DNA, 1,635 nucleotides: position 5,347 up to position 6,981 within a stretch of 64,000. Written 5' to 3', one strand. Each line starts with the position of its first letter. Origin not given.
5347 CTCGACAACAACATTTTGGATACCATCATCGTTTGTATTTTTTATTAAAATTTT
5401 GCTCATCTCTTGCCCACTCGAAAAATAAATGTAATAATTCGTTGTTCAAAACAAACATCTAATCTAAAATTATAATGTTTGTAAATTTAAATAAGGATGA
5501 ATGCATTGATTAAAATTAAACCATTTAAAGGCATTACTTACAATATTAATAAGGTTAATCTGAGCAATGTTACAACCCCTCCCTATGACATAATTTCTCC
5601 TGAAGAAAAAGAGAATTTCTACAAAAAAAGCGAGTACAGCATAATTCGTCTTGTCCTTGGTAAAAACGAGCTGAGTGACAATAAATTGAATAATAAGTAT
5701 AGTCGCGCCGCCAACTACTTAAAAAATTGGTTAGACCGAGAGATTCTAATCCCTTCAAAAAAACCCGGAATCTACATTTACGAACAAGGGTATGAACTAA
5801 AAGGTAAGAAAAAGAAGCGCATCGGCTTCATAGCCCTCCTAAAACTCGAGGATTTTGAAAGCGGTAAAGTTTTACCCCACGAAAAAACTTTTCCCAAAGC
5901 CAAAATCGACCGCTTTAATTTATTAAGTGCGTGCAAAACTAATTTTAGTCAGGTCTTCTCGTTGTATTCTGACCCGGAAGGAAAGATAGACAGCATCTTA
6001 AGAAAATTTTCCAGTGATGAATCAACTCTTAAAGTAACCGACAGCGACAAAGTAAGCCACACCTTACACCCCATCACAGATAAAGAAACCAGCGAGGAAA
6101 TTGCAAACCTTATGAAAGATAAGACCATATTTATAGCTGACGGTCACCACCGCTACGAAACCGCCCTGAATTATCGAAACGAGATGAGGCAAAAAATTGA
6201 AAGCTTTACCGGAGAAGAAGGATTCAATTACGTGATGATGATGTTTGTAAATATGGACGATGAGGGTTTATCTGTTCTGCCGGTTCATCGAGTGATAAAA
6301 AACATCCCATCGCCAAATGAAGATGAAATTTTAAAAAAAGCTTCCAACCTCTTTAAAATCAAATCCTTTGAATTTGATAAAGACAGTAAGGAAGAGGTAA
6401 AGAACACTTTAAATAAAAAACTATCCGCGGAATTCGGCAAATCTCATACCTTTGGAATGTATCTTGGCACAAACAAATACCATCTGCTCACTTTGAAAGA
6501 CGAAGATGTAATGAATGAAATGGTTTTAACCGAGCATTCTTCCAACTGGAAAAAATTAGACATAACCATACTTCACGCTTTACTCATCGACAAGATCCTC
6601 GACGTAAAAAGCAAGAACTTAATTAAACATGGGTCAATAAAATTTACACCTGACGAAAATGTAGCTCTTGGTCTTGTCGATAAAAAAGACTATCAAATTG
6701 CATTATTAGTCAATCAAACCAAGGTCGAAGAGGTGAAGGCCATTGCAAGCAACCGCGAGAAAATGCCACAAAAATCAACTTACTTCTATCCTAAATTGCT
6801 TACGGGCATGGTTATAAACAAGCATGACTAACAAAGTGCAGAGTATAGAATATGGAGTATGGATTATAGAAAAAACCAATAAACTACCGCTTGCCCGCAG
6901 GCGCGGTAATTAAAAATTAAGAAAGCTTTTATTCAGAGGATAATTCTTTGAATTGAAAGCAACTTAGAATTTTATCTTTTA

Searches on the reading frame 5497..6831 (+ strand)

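Call 72: search_protein_families(library=pfam, proteins=[window:5497-6831:+], max_evalue=0.00001)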
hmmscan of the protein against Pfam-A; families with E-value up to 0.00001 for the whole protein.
window:5497-6831:+ (444 aa): 1 family
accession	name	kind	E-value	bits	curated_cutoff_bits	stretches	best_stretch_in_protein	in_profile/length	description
PF06245.16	DUF1015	-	1.9e-99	333.1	25.8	1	7-355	1-323/325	Protein of unknown function (DUF1015)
